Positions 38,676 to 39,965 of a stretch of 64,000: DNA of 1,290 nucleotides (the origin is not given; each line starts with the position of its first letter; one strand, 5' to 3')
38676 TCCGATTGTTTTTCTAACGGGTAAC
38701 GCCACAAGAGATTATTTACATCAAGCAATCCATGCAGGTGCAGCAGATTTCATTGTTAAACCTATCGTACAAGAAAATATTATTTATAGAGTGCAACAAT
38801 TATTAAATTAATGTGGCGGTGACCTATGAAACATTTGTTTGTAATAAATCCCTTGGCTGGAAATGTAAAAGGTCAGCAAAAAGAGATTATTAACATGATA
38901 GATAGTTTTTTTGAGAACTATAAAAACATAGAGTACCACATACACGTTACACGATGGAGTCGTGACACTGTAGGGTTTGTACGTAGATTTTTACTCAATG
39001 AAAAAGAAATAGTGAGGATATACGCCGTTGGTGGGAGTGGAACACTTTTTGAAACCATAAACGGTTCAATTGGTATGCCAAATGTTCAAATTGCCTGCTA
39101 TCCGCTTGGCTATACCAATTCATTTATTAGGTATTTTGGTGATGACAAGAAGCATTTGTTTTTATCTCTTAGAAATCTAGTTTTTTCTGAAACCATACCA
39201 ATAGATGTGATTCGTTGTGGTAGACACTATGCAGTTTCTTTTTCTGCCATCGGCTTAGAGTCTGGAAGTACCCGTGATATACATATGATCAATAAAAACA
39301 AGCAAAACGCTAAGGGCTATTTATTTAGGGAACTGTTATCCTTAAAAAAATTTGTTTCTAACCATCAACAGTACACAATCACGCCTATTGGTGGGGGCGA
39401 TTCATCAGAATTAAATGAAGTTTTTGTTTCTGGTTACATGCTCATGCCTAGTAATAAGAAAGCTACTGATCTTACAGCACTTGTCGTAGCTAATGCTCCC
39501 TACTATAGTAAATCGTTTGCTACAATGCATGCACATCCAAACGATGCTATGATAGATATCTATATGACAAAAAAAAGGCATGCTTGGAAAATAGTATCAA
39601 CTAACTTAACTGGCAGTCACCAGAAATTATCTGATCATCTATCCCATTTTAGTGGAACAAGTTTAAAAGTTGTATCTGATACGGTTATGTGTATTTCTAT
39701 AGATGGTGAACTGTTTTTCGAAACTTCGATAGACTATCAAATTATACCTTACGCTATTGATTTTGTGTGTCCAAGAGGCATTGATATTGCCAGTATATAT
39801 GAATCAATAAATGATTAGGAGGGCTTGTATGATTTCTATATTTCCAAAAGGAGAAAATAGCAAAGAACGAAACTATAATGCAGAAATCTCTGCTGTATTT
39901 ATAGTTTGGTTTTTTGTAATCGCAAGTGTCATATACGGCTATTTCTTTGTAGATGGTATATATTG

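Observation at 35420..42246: Four-gene multistep phosphorelay island with a lipid-kinase-like gene and no DNA-binding output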

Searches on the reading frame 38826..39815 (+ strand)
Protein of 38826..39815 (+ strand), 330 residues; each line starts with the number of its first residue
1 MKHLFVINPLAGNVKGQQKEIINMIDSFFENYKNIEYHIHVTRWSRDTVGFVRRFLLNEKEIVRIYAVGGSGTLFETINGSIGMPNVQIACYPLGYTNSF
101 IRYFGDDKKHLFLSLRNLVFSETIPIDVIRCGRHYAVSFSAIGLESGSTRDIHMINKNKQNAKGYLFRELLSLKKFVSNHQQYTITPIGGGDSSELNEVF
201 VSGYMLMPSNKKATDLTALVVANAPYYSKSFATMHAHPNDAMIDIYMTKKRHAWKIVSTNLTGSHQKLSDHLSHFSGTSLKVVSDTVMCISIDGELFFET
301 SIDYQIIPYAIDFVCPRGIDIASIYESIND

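Call 3: search_protein_families(library=pfam, proteins=[window:38826-39815:+], max_evalue=0.1)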
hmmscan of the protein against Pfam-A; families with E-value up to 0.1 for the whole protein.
window:38826-39815:+ (330 aa): 3 families
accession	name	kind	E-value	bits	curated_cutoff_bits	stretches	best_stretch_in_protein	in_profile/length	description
PF00781.29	DAGK_cat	-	7.8e-10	38.9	23.6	1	3-131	2-125/125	Diacylglycerol kinase catalytic domain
PF19279.4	YegS_C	-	0.0006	20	27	1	215-313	55-156/158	YegS C-terminal NAD kinase beta sandwich-like domain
PF24307.1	DUF7486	-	0.029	14.3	27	1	104-161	34-89/154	Family of unknown function (DUF7486)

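Call 4: search_protein_families(library=ncbifam, proteins=[window:38826-39815:+], max_evalue=0.1)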
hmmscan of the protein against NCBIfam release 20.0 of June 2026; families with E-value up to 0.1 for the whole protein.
window:38826-39815:+ (330 aa): 9 families
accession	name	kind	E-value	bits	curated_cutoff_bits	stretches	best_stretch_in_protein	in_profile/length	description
TIGR00147.1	TIGR00147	subfamily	9.7e-18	64.1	118.65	2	2-165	3-163/296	YegS/Rv2252/BmrU family lipid kinase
NF009604.0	PRK13057.1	equivalog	5e-13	48.7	274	2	214-317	190-296/302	lipid kinase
NF002033.0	PRK00861.1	subfamily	5.8e-13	48.1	293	2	5-170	16-173/328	putative lipid kinase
NF009025.0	PRK12361.1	equivalog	1.1e-12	46.9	505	1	4-316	245-540/546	hypothetical protein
NF009602.0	PRK13054.1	equivalog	1e-09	38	284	2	34-182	31-180/301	lipid kinase YegS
NF009605.0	PRK13059.1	equivalog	1.9e-08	33.7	313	1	2-159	3-154/295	putative lipid kinase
NF009874.0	PRK13337.1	equivalog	4.7e-08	32.3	385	1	40-143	39-140/305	diacylglycerol kinase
NF009603.0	PRK13055.1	subfamily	2.7e-05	23.2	342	1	65-168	63-168/335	diacylglycerol kinase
TIGR03702.1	lip_kinase_YegS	equivalog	0.00027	20.1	387.45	1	35-179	28-173/295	lipid kinase YegS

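Call 5: find_related_loci(query=window:38826-39815:+, collection=genome_contigs, flank=8000)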
Query window:38826-39815:+ (330 aa) in genome_contigs; peptide patterns used: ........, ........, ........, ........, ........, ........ (x = any residue, [..] = any of these).
27 stretches matched a pattern; 1 encode a relative of the query (tblastn E <= 1e-3); 1 distinct loci.
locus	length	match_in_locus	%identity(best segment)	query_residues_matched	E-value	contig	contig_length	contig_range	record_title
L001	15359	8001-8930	58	1-324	4e-127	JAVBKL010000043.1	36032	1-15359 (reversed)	MAG: Eubacteriales bacterium isolate GLO_MAG_00264 c_000000845555, whole genome shotgun sequence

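Call 23: search_solved_structures(query=A3, max_evalue=0.01, show_alignments=4)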
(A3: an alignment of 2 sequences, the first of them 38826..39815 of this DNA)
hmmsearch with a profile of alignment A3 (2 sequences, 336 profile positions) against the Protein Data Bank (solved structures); distinct sequences matched with E-value up to 0.01: 4.
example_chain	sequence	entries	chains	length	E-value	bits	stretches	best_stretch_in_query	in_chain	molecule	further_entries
4wrr_A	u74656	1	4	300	2.5e-05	26.8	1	38-177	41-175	putative diacylglycerol kinase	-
3s40_A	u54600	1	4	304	2.6e-05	26.7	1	38-177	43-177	diacylglycerol kinase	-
3t5p_A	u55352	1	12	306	2.7e-05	26.7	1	38-177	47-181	BmrU protein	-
4wer_A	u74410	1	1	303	0.0013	21.2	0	59-176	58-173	Diacylglycerol kinase catalytic domain protein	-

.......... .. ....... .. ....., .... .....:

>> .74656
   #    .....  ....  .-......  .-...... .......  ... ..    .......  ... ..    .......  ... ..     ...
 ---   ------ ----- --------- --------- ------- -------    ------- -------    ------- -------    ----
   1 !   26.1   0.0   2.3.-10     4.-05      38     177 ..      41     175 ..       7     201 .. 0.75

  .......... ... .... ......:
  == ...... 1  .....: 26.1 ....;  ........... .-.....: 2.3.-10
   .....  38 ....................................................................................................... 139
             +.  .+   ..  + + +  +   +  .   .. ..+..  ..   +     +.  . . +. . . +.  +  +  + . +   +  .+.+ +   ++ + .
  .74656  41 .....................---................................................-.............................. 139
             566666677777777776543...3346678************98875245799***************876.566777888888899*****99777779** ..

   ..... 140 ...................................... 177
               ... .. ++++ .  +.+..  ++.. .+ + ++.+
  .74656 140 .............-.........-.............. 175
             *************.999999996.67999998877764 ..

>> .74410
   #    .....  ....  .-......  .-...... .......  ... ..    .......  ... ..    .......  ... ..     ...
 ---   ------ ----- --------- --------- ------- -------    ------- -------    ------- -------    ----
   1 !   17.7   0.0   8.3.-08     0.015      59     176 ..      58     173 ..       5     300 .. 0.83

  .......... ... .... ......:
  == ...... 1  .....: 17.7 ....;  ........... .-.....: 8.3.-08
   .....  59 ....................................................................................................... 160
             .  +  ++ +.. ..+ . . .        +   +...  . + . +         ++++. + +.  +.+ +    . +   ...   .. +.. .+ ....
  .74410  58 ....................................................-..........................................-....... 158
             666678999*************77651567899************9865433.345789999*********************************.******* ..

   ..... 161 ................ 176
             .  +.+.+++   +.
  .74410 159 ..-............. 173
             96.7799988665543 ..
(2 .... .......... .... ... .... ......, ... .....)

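Call 25: find_homologous_proteins(query=window:38826-39815:+, max_evalue=0.001)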
Query window:38826-39815:+ (330 aa): 102 proteins with E <= 0.001 among 1271 candidates.
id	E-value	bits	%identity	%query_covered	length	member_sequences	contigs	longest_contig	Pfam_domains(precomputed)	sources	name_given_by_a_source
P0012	8.5e-221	750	100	100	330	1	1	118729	PF00781.30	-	-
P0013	3.3e-116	406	58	98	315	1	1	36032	PF00781.30,PF19279.5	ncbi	-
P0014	5.0e-82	294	43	98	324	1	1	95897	PF00781.30,PF19279.5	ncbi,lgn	-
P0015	1.2e-79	286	44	97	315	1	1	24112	PF00781.30,PF19279.5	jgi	jgi:diacylglycerol kinase family enzyme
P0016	1.7e-79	285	44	97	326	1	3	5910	PF00781.30,PF19279.5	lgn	-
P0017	4.7e-79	284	43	97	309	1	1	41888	PF00781.30,PF19279.5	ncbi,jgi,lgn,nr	ncbi:MAG: hypothetical protein LBT31_01975 [Synergistaceae bacterium]|jgi:diacylglycerol kinase fami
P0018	2.6e-78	282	45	97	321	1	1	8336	PF00781.30,PF19279.5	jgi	jgi:diacylglycerol kinase family enzyme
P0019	5.8e-77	277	43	98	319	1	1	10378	PF00781.30,PF19279.5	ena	-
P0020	2.5e-76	275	41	97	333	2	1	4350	PF00781.30,PF19279.5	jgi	jgi:diacylglycerol kinase family enzyme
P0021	4.9e-76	274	41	98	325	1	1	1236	PF00781.30,PF19279.5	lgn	-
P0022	6.7e-76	274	41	97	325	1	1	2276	PF00781.30,PF19279.5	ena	-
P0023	2.1e-73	265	43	96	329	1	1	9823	PF00781.30,PF19279.5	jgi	jgi:diacylglycerol kinase family enzyme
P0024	5.4e-73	264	40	97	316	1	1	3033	PF00781.30,PF19279.5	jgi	jgi:diacylglycerol kinase family enzyme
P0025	1.4e-72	263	39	98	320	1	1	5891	PF00781.30,PF19279.5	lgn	-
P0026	2.7e-72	262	38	98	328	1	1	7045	PF00781.30,PF19279.5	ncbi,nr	ncbi:hypothetical protein LJC32_05765 [Oscillospiraceae bacterium OttesenSCG-928-F05]|nr:hypothetica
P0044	9.1e-66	240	40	98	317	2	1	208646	PF00781.30,PF19279.5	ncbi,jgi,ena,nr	ncbi:MAG: hypothetical protein FWH17_01800 [Oscillospiraceae bacterium]|nr:hypothetical protein [Osc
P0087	1.3e-55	207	36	97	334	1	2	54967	PF19279.5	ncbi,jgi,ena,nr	ncbi:MAG: hypothetical protein FWG81_00870 [Betaproteobacteria bacterium]|nr:hypothetical protein [B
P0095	2.7e-44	170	33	97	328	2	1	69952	PF00781.30,PF19279.5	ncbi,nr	ncbi:MAG: hypothetical protein FWH19_03490 [Treponema sp.]|nr:hypothetical protein [Treponema sp.]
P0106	1.6e-23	102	29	100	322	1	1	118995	PF00781.30,PF19279.5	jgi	jgi:diacylglycerol kinase family enzyme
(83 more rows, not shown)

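Call 26: find_encoding_contigs(protein=P0014, flank=8000, max_places=1)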
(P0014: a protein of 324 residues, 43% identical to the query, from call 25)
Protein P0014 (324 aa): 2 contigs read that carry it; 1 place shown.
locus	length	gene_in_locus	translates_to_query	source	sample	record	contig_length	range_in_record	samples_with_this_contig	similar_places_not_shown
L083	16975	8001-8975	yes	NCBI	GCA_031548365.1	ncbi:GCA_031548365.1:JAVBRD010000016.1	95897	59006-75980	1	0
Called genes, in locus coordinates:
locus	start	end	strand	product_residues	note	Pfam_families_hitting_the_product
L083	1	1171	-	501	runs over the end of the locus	PF08666:SAF, PF04295:GD_AH_second, PF20629:GD_AH_C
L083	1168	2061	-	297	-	PF00701:DHDPS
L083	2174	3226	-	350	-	PF00528:BPD_transp_1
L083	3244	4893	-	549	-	-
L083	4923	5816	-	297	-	PF00528:BPD_transp_1 (weak)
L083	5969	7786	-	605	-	PF07940:Hepar_II_III_C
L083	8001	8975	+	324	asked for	PF00781:DAGK_cat, PF19279:YegS_C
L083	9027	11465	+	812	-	PF00512:HisKA, PF02518:HATPase_c, PF00072:Response_reg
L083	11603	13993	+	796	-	PF00512:HisKA, PF02518:HATPase_c, PF00072:Response_reg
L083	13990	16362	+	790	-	-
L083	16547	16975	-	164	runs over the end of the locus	PF06908:YpsA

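Call 27: find_encoding_contigs(protein=P0017, flank=8000, max_places=1)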
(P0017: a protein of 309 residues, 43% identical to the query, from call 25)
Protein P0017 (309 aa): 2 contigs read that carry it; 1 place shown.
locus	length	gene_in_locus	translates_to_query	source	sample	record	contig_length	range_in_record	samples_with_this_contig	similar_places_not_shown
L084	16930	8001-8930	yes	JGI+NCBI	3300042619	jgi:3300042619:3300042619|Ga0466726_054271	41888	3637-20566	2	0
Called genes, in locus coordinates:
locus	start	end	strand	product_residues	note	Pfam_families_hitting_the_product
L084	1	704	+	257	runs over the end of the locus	PF02463:SMC_N (faint), PF00005:ABC_tran, PF13166:AAA_13 (faint), PF13304:AAA_21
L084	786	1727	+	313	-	PF00497:SBP_bac_3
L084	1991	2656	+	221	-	PF00528:BPD_transp_1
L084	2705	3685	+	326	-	PF00892:EamA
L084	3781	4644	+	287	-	PF01261:AP_endonuc_2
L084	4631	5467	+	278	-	PF01261:AP_endonuc_2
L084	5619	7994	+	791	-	PF00672:HAMP, PF01627:Hpt (weak)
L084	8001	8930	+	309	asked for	PF00781:DAGK_cat, PF19279:YegS_C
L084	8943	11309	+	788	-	PF00512:HisKA, PF02518:HATPase_c, PF00072:Response_reg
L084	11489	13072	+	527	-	PF13458:Peripla_BP_6, PF01094:ANF_receptor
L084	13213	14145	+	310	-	-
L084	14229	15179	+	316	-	PF02541:Ppx-GppA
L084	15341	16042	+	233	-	PF01027:Bax1-I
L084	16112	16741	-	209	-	PF04961:FTCD_C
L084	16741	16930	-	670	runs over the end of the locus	PF17391:Urocanase_N, PF01175:Urocanase, PF17392:Urocanase_C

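Call 28: find_encoding_contigs(protein=P0087, flank=8000, max_places=1)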
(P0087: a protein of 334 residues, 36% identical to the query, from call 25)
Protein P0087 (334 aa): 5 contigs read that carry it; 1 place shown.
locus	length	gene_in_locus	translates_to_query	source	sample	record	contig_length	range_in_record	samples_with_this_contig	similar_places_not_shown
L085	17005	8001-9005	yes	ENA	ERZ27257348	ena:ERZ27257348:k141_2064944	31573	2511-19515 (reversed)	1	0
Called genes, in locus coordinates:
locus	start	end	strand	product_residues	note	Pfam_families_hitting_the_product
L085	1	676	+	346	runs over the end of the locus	PF08240:ADH_N, PF00107:ADH_zinc_N, PF13602:ADH_zinc_N_2 (weak)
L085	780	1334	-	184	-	PF02834:LigT_PEase (weak), PF13563:2_5_RNA_ligase2, PF02834:LigT_PEase (weak)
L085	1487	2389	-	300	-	PF13808:DDE_Tnp_1_assoc, PF01609:DDE_Tnp_1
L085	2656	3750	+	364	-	PF00072:Response_reg, PF01966:HD, PF13487:HD_5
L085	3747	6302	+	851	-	-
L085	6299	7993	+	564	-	-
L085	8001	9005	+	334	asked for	PF19279:YegS_C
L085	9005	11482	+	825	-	PF00512:HisKA, PF02518:HATPase_c, PF00072:Response_reg, PF23198:PDE8A_N (weak)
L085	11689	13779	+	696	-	PF00133:tRNA-synt_1, PF01406:tRNA-synt_1e (faint), PF09334:tRNA-synt_1g, PF08264:Anticodon_1 (weak), PF19303:Anticodon_3, PF01588:tRNA_bind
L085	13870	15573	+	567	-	PF00916:Sulfate_transp, PF16983:MFS_MOT1 (weak), PF01740:STAS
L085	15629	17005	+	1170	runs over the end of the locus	PF02811:PHP, PF07733:DNA_pol3_alpha, PF17657:DNA_pol3_finger, PF14579:HHH_6, PF01336:tRNA_anti-codon, PF20914:DNA_pol_IIIA_C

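Call 34: find_encoding_contigs(protein=P0095, flank=8000, max_places=1)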
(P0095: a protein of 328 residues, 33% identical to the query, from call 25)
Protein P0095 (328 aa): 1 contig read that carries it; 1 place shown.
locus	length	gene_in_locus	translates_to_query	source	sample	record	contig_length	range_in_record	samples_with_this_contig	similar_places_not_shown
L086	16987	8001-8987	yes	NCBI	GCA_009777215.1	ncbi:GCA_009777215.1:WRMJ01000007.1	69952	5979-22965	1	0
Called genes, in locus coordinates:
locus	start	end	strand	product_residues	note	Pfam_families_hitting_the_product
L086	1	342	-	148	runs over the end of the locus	PF02623:FliW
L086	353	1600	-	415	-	PF00669:Flagellin_N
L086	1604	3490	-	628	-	PF22638:FlgK_D1, PF07196:Flagellin_IN (weak), PF06429:Flg_bbr_C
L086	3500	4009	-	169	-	-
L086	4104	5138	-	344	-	PF01370:Epimerase, PF04321:RmlD_sub_bind (faint)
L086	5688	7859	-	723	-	PF00270:DEAD (weak), PF13307:Helicase_C_2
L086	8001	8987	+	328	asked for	PF00781:DAGK_cat, PF19279:YegS_C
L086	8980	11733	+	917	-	-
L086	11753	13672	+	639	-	PF00501:AMP-binding, PF23562:AMP-binding_C_3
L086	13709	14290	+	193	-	PF02545:Maf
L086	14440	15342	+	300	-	PF00318:Ribosomal_S2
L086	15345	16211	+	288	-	PF00889:EF_TS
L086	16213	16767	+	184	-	PF01765:RRF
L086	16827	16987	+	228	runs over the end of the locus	PF01255:Prenyltransf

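Call 35: find_encoding_contigs(protein=P0106, flank=8000, max_places=1)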
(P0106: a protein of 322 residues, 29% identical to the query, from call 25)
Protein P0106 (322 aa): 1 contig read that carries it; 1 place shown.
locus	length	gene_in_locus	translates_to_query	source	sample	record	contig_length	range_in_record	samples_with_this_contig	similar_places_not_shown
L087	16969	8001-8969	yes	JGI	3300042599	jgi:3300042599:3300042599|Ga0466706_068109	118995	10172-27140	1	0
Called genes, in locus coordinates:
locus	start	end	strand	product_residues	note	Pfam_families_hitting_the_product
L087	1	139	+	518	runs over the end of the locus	PF00005:ABC_tran, PF13304:AAA_21 (faint), PF00005:ABC_tran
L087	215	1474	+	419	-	PF02653:BPD_transp_2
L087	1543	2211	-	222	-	PF00072:Response_reg, PF00486:Trans_reg_C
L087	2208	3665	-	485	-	PF00512:HisKA, PF02518:HATPase_c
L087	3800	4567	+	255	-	-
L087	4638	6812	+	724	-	PF13416:SBP_bac_8 (faint)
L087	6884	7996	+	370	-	PF00072:Response_reg, PF13487:HD_5, PF01966:HD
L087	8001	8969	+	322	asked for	PF00781:DAGK_cat, PF19279:YegS_C (weak)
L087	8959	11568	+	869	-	PF00512:HisKA, PF02518:HATPase_c, PF00072:Response_reg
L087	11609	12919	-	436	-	PF00483:NTP_transferase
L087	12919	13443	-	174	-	PF00908:dTDP_sugar_isom, PF05523:FdtA (weak)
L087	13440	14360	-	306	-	PF01370:Epimerase, PF04321:RmlD_sub_bind (weak), PF16363:GDP_Man_Dehyd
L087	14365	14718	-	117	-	PF14667:Polysacc_synt_C, PF07883:Cupin_2 (weak)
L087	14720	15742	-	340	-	PF01370:Epimerase, PF04321:RmlD_sub_bind (weak), PF16363:GDP_Man_Dehyd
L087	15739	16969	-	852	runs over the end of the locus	PF01531:Glyco_transf_11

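Call 36: find_encoding_contigs(protein=P0044, flank=8000, max_places=1)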
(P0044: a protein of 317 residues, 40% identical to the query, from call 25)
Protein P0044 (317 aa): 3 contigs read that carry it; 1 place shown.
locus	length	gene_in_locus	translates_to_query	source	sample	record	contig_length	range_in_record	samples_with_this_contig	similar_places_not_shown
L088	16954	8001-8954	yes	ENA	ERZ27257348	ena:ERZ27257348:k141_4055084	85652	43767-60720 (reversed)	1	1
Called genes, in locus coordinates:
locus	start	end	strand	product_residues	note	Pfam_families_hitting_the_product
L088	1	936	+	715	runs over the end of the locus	PF03412:Peptidase_C39, PF00664:ABC_membrane, PF00005:ABC_tran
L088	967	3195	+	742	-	PF00664:ABC_membrane, PF00005:ABC_tran, PF02463:SMC_N (faint)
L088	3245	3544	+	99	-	PF01740:STAS, PF13466:STAS_2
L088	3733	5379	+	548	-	PF00149:Metallophos, PF02872:5_nucleotid_C, PF01476:LysM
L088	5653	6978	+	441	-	PF01627:Hpt (weak)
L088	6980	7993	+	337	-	PF00072:Response_reg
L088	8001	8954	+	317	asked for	PF00781:DAGK_cat, PF19279:YegS_C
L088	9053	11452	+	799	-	PF00512:HisKA, PF02518:HATPase_c, PF00072:Response_reg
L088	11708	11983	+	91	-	-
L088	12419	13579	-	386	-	PF13946:DUF4214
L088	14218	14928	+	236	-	PF00005:ABC_tran, PF02463:SMC_N (faint), PF13304:AAA_21 (weak)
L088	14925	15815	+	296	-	PF00950:ABC-3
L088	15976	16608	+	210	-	PF00156:Pribosyltran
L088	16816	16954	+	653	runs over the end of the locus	PF00270:DEAD (faint), PF04851:ResIII, PF17757:UvrB_inter, PF27431:UvrB_3rd, PF00271:Helicase_C, PF12344:UvrB, PF02151:UVR (weak)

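Call 72: find_related_loci(query=A4, collection=genome_contigs, flank=7000)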
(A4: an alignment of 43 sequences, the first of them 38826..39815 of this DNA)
Query A4 (330 aa) in genome_contigs; peptide patterns used: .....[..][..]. (x = any residue, [..] = any of these).
600 stretches matched a pattern (row limit reached: there are more); 560 encode a relative of the query (tblastn E <= 1e-3); the best 80 are kept; 80 distinct loci.
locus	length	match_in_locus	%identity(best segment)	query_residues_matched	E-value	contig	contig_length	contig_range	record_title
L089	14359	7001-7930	58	1-324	2e-125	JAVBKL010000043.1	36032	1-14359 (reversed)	MAG: Eubacteriales bacterium isolate GLO_MAG_00264 c_000000845555, whole genome shotgun sequence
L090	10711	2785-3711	39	1-318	1e-71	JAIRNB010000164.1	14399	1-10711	MAG: Treponema sp. isolate Cd354_bin128 k119_111703, whole genome shotgun sequence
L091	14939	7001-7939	38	1-320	4e-71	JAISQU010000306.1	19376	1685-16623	MAG: Spirochaetales bacterium isolate Kf353_bin16 k119_5176585, whole genome shotgun sequence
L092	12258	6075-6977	38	1-316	5e-71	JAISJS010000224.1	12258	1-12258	MAG: Treponema sp. isolate Hs463_bin133 k119_2789615, whole genome shotgun sequence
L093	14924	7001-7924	35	1-324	2e-70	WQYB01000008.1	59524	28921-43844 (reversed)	MAG: Treponema sp. isolate Emb289P3bin69 Ga0123356_10000269, whole genome shotgun sequence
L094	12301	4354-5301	37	1-329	5e-70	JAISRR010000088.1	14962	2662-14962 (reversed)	MAG: Zoogloeaceae bacterium isolate Kf353_bin75 k119_5366199, whole genome shotgun sequence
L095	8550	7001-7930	41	1-322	1e-66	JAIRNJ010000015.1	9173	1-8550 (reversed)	MAG: Treponema sp. isolate Cd354_bin24 k119_102361, whole genome shotgun sequence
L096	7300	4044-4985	36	1-323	5e-66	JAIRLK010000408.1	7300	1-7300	MAG: Treponema sp. isolate Cc175_bin43 k119_1213775, whole genome shotgun sequence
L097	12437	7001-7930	40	1-322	2e-65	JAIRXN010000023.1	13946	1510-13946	MAG: Treponema sp. isolate Gsp477_bin163 k119_287502, whole genome shotgun sequence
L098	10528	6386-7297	37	1-318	3e-65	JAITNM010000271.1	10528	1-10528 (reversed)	MAG: Treponema sp. isolate Po218_bin16 k119_4736701, whole genome shotgun sequence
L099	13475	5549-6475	38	1-323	2e-64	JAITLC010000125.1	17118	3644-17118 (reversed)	MAG: Treponema sp. isolate Pcl387_bin87 k119_1630369, whole genome shotgun sequence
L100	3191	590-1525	37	1-324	7e-65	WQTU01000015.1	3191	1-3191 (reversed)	MAG: Spirochaetes bacterium isolate Cu122P1bin9 JGI20163J26743_11522574, whole genome shotgun sequence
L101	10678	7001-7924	37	1-319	4e-64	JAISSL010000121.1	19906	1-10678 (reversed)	MAG: Zoogloeaceae bacterium isolate Mcx344_bin48 k119_441770, whole genome shotgun sequence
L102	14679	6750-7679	40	1-322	6e-64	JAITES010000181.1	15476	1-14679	MAG: Treponema sp. isolate Nm470_bin67 k119_52661, whole genome shotgun sequence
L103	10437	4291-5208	36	1-321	3e-63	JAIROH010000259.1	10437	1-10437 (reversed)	MAG: Treponema sp. isolate Cd354_bin69 k119_2441673, whole genome shotgun sequence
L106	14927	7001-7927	35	1-323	4e-58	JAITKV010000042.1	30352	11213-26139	MAG: Spirochaetaceae bacterium isolate Pcl387_bin77 k119_3007199, whole genome shotgun sequence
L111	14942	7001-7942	29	1-322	8e-41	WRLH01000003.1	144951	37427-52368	MAG: Lachnospiraceae bacterium isolate Th196P3bin150 Ga0099364_10000089, whole genome shotgun sequence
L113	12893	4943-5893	28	1-316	4e-40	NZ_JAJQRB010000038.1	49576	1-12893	Treponema primitia strain ZAS-10 NODE_33_length_49576_cov_187.878395, whole genome shotgun sequence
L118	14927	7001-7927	35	1-324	9e-59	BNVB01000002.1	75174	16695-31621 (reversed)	Spirochaetia bacterium MS502-30 DNA, sequence002, whole genome shotgun sequence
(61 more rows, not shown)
